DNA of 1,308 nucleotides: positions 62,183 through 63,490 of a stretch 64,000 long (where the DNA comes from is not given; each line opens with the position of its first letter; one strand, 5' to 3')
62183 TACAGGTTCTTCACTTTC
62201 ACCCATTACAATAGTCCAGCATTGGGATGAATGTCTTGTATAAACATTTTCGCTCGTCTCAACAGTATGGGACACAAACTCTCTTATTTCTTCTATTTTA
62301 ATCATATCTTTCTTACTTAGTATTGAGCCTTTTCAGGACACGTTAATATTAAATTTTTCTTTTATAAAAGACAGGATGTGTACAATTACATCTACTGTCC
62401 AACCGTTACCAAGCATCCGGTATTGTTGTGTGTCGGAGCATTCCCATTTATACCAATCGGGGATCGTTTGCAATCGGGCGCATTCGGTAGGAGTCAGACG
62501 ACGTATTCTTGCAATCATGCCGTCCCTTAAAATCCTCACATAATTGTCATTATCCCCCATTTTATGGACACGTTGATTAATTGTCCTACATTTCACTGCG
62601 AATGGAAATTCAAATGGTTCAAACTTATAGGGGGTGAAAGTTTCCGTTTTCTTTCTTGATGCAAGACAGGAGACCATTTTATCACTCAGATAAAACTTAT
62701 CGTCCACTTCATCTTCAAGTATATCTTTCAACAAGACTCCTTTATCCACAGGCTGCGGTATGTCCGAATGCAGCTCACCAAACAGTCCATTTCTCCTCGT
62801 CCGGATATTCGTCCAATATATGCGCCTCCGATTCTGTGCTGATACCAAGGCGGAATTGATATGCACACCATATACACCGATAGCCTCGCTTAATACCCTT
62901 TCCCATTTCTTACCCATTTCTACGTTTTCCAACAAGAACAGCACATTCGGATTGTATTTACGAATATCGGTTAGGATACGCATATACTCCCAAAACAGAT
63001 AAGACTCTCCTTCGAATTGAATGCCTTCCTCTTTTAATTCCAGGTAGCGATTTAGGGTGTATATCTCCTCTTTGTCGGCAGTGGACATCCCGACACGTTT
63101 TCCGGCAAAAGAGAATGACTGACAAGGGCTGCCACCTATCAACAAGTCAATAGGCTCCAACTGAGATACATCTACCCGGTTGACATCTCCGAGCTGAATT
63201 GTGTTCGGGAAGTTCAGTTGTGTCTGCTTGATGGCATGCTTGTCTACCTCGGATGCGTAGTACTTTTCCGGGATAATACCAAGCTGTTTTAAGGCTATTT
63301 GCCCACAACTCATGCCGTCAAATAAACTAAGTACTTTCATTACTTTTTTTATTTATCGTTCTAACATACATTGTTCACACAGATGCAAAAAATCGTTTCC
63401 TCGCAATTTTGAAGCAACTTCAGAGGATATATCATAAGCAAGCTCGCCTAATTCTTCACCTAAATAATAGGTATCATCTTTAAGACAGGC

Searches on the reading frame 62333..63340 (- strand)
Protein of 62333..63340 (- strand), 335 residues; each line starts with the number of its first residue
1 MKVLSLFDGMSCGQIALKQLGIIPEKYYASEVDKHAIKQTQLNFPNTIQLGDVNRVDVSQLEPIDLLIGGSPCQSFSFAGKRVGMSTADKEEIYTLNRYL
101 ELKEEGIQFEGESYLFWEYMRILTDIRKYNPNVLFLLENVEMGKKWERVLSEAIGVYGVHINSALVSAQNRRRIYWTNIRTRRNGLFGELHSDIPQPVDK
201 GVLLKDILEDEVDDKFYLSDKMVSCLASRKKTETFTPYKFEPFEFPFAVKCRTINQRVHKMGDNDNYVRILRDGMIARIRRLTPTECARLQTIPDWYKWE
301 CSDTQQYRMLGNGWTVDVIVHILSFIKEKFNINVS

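Call 45: search_protein_families(library=pfam, proteins=[window:62333-63340:-], max_evalue=0.001)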
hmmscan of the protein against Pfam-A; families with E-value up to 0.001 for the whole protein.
window:62333-63340:- (335 aa): 1 family
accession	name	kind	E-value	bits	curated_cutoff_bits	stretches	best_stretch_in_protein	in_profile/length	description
PF00145.23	DNA_methylase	-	6.8e-43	147.8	22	1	1-327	1-323/324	C-5 cytosine-specific DNA methylase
